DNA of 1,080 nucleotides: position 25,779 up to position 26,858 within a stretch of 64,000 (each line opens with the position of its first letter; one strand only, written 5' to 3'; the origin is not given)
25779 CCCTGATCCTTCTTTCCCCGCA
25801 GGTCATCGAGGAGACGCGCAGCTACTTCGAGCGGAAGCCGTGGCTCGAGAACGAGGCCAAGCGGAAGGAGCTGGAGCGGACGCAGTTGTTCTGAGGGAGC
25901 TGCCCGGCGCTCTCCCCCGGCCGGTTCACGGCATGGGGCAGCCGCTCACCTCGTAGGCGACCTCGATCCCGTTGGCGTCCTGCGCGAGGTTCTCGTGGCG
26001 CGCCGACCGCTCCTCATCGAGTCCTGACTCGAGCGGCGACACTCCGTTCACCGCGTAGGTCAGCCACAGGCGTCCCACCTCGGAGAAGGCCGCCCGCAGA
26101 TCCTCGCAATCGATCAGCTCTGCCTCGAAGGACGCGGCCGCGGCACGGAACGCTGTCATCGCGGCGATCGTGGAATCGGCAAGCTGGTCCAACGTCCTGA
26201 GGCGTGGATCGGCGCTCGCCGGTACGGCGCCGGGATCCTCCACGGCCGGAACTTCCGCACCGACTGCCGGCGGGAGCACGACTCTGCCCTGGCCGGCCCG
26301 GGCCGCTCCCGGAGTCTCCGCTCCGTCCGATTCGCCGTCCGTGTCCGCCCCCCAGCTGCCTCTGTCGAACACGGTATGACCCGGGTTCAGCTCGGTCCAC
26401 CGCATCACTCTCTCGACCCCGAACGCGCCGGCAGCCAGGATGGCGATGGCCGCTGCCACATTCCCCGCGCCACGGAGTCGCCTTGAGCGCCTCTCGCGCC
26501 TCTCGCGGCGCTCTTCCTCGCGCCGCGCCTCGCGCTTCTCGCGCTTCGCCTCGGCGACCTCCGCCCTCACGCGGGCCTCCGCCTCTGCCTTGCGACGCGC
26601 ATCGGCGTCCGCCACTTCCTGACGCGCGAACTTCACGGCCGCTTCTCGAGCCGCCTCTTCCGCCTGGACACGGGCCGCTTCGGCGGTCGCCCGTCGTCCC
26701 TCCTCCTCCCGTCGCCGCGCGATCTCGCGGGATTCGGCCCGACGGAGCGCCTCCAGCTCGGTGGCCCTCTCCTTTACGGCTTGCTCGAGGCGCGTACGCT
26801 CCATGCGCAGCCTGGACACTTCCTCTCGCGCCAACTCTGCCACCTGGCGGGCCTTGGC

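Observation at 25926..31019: Giant membrane-anchored MPN-like coiled-coil protein with a small companion ORF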

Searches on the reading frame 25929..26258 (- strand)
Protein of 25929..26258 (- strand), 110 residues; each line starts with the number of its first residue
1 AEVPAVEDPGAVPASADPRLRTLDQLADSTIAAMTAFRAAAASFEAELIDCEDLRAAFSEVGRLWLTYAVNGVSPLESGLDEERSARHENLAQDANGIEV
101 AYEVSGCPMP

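Call 38: find_homologous_proteins(query=A3, max_evalue=0.001)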
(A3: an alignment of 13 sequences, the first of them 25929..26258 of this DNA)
Query A3 (13 sequences) (110 aa, profile of the alignment): 71 proteins with E <= 0.001 among 8000 candidates.
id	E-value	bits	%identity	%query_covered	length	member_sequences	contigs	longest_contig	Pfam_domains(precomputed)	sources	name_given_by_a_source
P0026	5.4e-32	128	100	95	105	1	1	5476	-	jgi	jgi:hypothetical protein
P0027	1.2e-30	124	26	97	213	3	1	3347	-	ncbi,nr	ncbi:MAG: hypothetical protein M8841_03745, partial [marine benthic group bacterium]|nr:hypothetical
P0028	1.6e-28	117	33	55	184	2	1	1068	-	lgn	-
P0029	1.2e-27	114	39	97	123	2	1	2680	-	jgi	-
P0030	5.8e-27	112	33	55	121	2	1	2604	-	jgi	-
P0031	6.3e-27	112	38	83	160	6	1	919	-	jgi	-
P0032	7.3e-27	112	37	80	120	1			-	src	-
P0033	1.2e-26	111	32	97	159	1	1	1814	-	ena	-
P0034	1.4e-26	111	34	92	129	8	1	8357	-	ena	-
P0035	1.8e-26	111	34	61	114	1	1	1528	-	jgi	-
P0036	2.7e-26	110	35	92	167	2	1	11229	-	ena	-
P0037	3.7e-26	110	34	80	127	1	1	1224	-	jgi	jgi:hypothetical protein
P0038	4.3e-26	109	31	80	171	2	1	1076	-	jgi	jgi:hypothetical protein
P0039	5.7e-26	109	34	88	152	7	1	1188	-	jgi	-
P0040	1.5e-25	108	33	91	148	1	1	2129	-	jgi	jgi:hypothetical protein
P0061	5.5e-21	93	31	85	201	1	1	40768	-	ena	-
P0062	6.1e-21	93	33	71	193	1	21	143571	-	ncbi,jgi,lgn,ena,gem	jgi:hypothetical protein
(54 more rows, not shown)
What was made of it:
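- Tried and rejected: A profile was needed (call 38).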

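Call 48: predict_structure(alignment_id=A4)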
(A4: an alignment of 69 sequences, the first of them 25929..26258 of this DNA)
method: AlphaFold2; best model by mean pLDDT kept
length: 110 residues; sequences in the alignment: 69
mean_pLDDT: 89.2   pTM: 0.77
mean pLDDT of the five models: 89.2, 88.7, 88.6, 88.0, 87.6
residues with pLDDT >= 90: 79; 70-90: 15; 50-70: 15; < 50: 1
segments of 3 or more residues with pLDDT < 50: none
pLDDT, mean of each block of 10 residues (from residue 1): 55 68 95 99 98 98 96 83 94 98 96
secondary structure, 60 per line:
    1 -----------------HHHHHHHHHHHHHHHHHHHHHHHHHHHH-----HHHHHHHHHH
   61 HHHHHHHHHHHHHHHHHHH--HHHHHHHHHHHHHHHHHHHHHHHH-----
elements in order: H18-45 H51-79 H82-105
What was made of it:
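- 25929..26207 (-): Periplasmic three-helix bundle, aa 1420-1512, with conserved Cys1453 and Cys1509 and a GCPxP terminus. AlphaFold pLDDT 89 (call 48).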

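Call 87: find_encoding_contigs(protein=P0062, flank=5000, max_places=1)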
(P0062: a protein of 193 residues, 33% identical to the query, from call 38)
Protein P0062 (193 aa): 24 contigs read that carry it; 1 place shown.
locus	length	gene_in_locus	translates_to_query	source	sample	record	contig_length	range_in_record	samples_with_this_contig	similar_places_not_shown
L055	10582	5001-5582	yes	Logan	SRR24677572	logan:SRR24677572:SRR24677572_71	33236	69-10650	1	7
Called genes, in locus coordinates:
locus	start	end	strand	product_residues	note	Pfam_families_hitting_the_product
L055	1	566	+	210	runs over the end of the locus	?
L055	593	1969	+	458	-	PF01116:F_bP_aldolase, PF08013:GatZ_KbaZ-like (weak)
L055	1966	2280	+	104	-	PF12732:YtxH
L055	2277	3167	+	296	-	PF03631:Virul_fac_BrkB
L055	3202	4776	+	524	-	PF01398:JAB (faint)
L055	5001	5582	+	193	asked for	-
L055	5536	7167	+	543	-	PF09134:Invasin_D3 (faint), PF17789:MG4 (faint), PF02369:Big_1 (weak)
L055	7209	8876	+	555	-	PF13177:DNA_pol3_delta2, PF00004:AAA, PF13401:AAA_22, PF22608:DNAX_ATPase_lid, PF12169:DNA_pol3_gamma3, PF20964:DnaX_C (weak)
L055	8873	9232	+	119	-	PF02575:YbaB_DNA_bd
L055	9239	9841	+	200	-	PF00633:HHH (faint), PF21176:RecR_HhH, PF02132:RecR_ZnF, PF01751:Toprim, PF13662:Toprim_4, PF21175:RecR_C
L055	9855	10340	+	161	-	PF03259:Robl_LC7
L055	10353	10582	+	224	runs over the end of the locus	PF00025:Arf (weak)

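Call 88: find_encoding_contigs(protein=P0061, flank=5000, max_places=1)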
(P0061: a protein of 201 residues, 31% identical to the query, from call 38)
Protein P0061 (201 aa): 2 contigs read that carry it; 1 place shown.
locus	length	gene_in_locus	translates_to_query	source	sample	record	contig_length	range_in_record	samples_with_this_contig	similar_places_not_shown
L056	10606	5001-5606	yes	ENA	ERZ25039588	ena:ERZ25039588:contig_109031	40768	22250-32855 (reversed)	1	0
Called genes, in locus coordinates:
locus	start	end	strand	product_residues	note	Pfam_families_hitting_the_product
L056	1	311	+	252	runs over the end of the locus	PF01209:Ubie_methyltran (weak), PF05401:NodS (weak), PF13489:Methyltransf_23, PF13847:Methyltransf_31, PF08241:Methyltransf_11, PF08242:Methyltransf_12, PF13649:Methyltransf_25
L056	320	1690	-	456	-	PF14907:NTP_transf_5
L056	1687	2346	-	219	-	PF01583:APS_kinase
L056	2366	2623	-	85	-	PF01747:ATP-sulfurylase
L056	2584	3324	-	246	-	PF14306:PUA_2, PF01747:ATP-sulfurylase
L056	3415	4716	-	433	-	PF13167:GTP-bdg_N, PF16360:GTP-bdg_M, PF01926:MMR_HSR1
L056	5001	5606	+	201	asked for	-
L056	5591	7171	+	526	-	PF09134:Invasin_D3 (faint), PF02369:Big_1 (weak)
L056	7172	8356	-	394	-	PF00512:HisKA, PF02518:HATPase_c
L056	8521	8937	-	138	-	PF10531:SLBB, PF22461:SLBB_2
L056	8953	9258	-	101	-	-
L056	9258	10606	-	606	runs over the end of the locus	PF13522:GATase_6, PF13537:GATase_7, PF01380:SIS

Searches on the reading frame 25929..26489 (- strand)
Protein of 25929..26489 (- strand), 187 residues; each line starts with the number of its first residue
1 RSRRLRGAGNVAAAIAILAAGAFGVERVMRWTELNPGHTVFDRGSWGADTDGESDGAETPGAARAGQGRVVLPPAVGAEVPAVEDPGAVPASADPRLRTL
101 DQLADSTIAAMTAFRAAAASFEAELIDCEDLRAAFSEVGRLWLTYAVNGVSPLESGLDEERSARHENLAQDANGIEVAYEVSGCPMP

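Call 21: find_homologous_proteins(query=window:25929-26489:-, max_evalue=0.001)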
Query window:25929-26489:- (187 aa): 2 proteins with E <= 0.001 among 3669 candidates.
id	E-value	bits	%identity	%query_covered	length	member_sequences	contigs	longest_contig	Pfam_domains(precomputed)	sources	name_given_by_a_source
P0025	1.0e-114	399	100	100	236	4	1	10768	-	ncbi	-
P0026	1.1e-59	219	100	56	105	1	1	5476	-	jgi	jgi:hypothetical protein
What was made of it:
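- Tried and rejected: A single-sequence search with the C-terminal 187 aa found only identical fragments (call 21).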

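Call 71: search_protein_families(library=padloc, proteins=[window:25929-26489:-], max_evalue=0.1)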
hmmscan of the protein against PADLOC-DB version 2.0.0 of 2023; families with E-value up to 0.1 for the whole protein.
window:25929-26489:- (187 aa): 0 families

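Call 73: search_protein_families(library=phrogs, proteins=[window:25929-26489:-], max_evalue=0.1)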
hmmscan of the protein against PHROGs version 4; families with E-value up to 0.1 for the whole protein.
window:25929-26489:- (187 aa): 0 families
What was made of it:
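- Tried and rejected: PADLOC and PHROGs gave nothing (calls 71, 73).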

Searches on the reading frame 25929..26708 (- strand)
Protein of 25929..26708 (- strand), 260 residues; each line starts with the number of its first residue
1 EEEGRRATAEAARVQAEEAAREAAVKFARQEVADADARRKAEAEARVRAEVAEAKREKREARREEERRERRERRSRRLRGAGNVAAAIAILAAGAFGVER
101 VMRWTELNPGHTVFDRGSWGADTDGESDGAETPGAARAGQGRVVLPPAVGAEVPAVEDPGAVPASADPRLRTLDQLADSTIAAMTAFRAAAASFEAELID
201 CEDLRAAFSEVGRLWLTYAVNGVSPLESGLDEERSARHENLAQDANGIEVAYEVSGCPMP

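Call 7: search_protein_families(library=pfam, proteins=[window:25929-26708:-], max_evalue=1)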
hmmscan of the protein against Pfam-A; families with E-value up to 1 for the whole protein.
window:25929-26708:- (260 aa): 1 family
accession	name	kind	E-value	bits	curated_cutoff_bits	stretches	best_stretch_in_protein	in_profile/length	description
PF14235.11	DUF4337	-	0.98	10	27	0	14-93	55-131/161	Domain of unknown function (DUF4337)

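Call 8: search_protein_families(library=ncbifam, proteins=[window:25929-26708:-], max_evalue=1)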
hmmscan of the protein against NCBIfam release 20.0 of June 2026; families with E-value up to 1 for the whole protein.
window:25929-26708:- (260 aa): 4 families
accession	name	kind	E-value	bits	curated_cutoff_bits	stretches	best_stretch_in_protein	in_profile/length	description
NF007065.0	PRK09510.1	equivalog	0.0066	15.5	213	1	6-70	170-232/387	cell envelope integrity protein TolA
NF049861.1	SCO2400_fam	subfamily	0.026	15.1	55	1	9-98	24-114/136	SCO2400 family protein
TIGR04211.1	SH3_and_anchor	equivalog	0.23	11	65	1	7-88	97-178/198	TIGR04211 family SH3 domain-containing protein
NF033741.1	NlpC_p60_RipA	exception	0.57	9.1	625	1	6-106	141-228/457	NlpC/P60 family peptidoglycan endopeptidase RipA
